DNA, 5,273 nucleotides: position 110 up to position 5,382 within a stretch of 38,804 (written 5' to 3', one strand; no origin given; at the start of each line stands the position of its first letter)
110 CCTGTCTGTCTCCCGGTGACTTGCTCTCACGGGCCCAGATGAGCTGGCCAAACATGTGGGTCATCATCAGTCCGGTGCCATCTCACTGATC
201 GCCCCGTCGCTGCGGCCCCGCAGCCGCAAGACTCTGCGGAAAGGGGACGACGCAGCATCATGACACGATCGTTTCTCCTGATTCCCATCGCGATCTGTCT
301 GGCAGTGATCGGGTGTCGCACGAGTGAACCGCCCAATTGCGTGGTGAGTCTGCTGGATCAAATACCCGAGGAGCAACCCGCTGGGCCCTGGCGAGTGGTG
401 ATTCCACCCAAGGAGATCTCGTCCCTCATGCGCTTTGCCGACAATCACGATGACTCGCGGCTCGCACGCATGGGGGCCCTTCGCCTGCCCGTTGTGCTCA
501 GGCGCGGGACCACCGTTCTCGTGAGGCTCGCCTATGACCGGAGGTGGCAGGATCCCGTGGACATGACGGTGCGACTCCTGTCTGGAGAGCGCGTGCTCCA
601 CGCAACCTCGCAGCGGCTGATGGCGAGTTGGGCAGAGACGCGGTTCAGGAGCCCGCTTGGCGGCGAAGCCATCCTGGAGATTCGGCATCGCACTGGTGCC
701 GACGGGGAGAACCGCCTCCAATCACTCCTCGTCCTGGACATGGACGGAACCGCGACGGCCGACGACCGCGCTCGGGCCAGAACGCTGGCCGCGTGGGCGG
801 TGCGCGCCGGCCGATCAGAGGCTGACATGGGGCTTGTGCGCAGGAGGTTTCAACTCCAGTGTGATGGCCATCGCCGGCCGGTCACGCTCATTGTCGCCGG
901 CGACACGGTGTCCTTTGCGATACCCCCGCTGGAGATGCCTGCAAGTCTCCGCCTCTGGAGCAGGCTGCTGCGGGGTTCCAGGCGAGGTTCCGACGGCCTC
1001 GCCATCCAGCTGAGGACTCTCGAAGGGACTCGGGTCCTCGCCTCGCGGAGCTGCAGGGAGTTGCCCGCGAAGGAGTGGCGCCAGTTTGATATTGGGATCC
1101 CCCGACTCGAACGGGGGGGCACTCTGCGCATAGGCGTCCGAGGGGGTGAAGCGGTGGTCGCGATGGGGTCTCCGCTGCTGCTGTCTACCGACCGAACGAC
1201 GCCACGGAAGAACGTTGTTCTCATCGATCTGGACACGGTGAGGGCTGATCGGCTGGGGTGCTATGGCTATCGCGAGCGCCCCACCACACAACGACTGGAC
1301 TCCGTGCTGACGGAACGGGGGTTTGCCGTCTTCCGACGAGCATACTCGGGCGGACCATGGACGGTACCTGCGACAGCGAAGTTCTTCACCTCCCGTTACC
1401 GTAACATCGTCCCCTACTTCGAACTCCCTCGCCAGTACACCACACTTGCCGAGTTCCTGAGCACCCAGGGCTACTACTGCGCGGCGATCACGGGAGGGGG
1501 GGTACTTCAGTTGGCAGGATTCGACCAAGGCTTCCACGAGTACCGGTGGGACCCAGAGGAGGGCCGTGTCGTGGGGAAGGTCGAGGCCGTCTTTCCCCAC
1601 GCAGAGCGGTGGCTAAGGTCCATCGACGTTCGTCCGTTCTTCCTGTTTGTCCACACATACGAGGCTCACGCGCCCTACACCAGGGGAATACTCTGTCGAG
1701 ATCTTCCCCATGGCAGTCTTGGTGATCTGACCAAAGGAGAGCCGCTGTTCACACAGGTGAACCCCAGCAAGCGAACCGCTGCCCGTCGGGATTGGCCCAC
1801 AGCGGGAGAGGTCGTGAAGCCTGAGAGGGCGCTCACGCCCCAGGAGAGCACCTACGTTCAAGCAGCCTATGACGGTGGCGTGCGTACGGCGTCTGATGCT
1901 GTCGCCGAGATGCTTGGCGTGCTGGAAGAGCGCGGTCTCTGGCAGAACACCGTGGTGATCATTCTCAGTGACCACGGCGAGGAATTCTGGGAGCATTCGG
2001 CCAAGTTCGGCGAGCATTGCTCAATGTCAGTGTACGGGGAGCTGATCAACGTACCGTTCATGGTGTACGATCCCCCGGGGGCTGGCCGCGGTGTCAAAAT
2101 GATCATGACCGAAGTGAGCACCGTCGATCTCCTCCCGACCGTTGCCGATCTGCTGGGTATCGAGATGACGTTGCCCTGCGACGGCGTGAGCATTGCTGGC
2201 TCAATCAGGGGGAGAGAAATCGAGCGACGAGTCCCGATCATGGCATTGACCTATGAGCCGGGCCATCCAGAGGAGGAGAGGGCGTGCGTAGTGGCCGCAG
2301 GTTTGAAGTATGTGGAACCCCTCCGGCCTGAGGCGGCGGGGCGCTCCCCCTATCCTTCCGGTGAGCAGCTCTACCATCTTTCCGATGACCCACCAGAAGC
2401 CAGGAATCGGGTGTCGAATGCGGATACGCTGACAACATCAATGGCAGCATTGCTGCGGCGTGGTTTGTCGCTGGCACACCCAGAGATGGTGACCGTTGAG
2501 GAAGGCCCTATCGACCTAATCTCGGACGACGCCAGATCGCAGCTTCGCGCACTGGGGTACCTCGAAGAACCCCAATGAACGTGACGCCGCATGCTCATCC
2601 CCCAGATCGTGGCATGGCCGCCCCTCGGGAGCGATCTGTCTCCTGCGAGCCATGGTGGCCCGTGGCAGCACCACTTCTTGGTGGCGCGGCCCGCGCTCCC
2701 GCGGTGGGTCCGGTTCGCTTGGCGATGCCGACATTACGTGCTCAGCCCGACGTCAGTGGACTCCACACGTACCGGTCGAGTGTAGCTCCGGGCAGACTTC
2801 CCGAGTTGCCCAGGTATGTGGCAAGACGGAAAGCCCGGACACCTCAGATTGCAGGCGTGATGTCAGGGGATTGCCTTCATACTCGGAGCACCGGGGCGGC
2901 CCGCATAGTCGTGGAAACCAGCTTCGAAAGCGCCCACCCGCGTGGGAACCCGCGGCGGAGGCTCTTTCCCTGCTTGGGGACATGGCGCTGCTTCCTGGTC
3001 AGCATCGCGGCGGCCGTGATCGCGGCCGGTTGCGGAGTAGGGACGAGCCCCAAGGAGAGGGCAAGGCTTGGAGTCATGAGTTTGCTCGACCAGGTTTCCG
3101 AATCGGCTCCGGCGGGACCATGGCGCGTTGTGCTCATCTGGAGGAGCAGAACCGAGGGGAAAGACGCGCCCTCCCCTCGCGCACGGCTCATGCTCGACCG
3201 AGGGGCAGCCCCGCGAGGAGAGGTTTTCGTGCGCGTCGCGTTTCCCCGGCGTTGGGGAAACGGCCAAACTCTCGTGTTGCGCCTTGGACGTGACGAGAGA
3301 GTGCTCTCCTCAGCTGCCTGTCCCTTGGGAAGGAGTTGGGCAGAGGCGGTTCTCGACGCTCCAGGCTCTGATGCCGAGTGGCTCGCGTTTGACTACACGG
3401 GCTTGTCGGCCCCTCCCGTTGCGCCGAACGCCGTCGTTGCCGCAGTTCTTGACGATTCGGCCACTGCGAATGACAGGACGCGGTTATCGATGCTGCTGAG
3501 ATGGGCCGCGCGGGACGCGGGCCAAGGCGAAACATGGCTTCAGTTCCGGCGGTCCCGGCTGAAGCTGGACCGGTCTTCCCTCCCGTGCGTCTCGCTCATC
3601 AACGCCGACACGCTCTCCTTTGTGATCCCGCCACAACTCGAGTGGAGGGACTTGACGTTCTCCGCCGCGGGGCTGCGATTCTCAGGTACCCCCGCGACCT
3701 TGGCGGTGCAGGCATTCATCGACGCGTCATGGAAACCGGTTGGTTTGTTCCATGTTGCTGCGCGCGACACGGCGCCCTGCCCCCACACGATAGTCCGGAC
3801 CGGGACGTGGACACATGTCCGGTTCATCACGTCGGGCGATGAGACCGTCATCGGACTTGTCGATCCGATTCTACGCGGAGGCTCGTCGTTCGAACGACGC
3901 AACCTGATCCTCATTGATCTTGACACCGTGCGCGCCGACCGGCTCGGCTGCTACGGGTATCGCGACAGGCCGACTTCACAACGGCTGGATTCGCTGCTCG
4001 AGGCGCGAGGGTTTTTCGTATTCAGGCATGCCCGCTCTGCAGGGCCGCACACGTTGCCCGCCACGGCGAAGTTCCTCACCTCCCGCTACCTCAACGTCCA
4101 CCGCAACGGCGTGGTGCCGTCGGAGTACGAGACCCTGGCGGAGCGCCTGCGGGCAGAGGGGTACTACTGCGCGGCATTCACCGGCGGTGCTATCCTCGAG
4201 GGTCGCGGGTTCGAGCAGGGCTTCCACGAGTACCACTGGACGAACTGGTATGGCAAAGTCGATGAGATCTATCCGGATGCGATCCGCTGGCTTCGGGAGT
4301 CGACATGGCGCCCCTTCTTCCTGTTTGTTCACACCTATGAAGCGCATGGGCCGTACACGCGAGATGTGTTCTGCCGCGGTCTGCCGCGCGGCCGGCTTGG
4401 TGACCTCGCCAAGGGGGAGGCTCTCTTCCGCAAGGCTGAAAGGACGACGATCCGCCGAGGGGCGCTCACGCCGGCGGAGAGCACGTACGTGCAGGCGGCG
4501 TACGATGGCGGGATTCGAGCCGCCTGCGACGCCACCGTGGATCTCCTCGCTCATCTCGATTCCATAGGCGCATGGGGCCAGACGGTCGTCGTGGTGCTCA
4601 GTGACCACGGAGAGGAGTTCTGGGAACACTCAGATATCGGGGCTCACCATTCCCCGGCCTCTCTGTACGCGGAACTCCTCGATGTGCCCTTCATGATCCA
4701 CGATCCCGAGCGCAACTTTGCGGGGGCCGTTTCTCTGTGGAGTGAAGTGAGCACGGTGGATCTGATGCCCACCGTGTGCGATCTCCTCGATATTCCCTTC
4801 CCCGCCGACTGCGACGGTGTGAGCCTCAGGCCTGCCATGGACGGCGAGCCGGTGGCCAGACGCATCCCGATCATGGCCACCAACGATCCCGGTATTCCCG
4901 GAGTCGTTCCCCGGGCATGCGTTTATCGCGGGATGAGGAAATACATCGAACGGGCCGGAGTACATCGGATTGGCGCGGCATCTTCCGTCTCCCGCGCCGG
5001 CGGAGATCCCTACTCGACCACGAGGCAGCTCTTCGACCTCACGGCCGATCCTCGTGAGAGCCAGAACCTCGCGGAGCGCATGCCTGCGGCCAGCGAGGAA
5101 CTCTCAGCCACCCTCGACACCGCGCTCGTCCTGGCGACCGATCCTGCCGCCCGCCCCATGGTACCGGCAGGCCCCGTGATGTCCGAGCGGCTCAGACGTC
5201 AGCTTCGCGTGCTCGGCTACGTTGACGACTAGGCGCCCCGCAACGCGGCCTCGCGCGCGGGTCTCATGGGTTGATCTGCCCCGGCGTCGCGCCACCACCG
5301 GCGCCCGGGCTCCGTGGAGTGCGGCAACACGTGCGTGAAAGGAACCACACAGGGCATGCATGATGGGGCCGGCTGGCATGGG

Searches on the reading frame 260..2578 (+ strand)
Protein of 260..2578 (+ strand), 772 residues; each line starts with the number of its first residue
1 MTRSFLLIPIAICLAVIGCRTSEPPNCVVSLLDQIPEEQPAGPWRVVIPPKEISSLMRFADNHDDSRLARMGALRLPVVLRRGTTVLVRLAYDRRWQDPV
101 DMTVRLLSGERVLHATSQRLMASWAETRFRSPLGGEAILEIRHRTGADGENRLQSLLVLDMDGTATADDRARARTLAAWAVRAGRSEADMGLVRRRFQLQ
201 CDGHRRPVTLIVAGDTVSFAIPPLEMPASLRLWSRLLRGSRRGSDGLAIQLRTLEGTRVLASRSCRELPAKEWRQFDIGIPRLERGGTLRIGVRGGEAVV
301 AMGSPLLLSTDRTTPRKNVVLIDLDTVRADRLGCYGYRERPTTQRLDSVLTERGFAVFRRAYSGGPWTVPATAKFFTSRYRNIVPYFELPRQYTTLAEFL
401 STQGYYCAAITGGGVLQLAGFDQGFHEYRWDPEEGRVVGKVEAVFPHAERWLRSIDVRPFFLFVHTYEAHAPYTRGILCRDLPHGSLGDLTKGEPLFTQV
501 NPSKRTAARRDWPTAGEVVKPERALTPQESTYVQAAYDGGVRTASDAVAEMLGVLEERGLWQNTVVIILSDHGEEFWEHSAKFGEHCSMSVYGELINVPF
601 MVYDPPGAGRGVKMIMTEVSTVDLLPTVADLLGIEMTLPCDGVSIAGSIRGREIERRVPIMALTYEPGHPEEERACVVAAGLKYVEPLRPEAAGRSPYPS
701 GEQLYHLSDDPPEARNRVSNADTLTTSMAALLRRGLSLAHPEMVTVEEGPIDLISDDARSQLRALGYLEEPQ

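Call 5: search_protein_families(library=pfam, proteins=[window:260-2578:+], max_evalue=0.01)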
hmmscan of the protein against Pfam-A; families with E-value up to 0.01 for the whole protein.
window:260-2578:+ (772 aa): 3 families
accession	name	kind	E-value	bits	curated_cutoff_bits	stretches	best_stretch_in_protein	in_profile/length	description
PF00884.28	Sulfatase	-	6.3e-36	124.6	25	1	317-634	1-301/301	Sulfatase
PF01663.27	Phosphodiest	-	0.001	19.2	23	1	540-573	187-220/342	Type I phosphodiesterase / nucleotide pyrophosphatase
PF02995.22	DUF229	-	0.0011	18.2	25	1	542-579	311-348/496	Protein of unknown function (DUF229)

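Call 8: find_encoding_contigs(protein=window:260-2578:+, flank=10000, max_places=4)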
Protein window:260-2578:+ (772 aa): 1 contig read that carries it; 1 place shown.
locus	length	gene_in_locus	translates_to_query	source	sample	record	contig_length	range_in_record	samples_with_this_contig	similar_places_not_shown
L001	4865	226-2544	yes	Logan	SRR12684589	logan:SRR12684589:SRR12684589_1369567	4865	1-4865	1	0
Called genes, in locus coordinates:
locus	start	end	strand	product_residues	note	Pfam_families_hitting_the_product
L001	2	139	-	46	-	?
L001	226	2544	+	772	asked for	PF00884:Sulfatase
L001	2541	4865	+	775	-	?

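Call 52: search_protein_families(library=ncbifam, proteins=[window:260-2578:+], max_evalue=0.001)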
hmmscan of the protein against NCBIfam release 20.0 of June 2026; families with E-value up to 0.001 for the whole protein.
window:260-2578:+ (772 aa): 8 families
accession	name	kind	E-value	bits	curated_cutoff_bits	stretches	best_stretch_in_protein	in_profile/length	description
NF010322.0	PRK13759.1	equivalog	1.3e-24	86.6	481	2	450-722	191-441/486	arylsulfatase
TIGR03417.1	chol_sulfatase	equivalog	4e-19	68.9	433.45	1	453-720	178-422/500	choline-sulfatase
NF045661.1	HdlasePehA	equivalog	7.3e-16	57.8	900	1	525-650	272-393/506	phosphoric/sulfuric ester hydrolase PehA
NF052527.1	Mn_arylsulf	exception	6e-13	48.5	850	1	525-657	255-383/479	manganese-dependent arylsulfatase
NF007933.0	PRK10649.1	subfamily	4.2e-06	25.5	404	0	309-376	230-296/577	phosphoethanolamine transferase CptA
NF053595.1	LptchSynLtaSGpos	equivalog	1.4e-05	23.9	970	1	541-636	434-530/626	lipoteichoic acid synthase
NF012179.0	CptA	domain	7.3e-05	21.7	900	0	313-374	222-282/556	phosphoethanolamine transferase CptA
NF038282.1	LapC_YejM_PbgA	exception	0.0009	17.7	825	0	533-615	410-486/584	LPS biosynthesis-modulating metalloenzyme YejM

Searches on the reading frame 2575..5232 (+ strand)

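Call 5: search_protein_families(library=pfam, proteins=[window:2575-5232:+], max_evalue=0.01)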
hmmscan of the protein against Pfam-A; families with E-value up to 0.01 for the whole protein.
window:2575-5232:+ (885 aa): 2 families
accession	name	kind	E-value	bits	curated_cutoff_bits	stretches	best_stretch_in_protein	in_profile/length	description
PF00884.28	Sulfatase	-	7e-27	95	25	1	442-740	1-301/301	Sulfatase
PF16347.10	SGSH_C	-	8.9e-05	23.1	29.3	0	697-758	11-71/154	N-sulphoglucosamine sulphohydrolase, C-terminal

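Call 52: search_protein_families(library=ncbifam, proteins=[window:2575-5232:+], max_evalue=0.001)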
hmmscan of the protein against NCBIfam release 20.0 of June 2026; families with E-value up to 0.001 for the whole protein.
window:2575-5232:+ (885 aa): 5 families
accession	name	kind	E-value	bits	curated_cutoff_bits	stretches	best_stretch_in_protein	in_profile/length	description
NF010322.0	PRK13759.1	equivalog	1.5e-23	83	481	2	552-763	178-388/486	arylsulfatase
NF045661.1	HdlasePehA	equivalog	2.9e-20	72.4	900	1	630-758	271-395/506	phosphoric/sulfuric ester hydrolase PehA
TIGR03417.1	chol_sulfatase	equivalog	6.7e-16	58.2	433.45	1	630-846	242-432/500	choline-sulfatase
NF052527.1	Mn_arylsulf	exception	3.8e-11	42.6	850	1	552-761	176-381/479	manganese-dependent arylsulfatase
NF007933.0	PRK10649.1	subfamily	0.00088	17.9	404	0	443-502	238-297/577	phosphoethanolamine transferase CptA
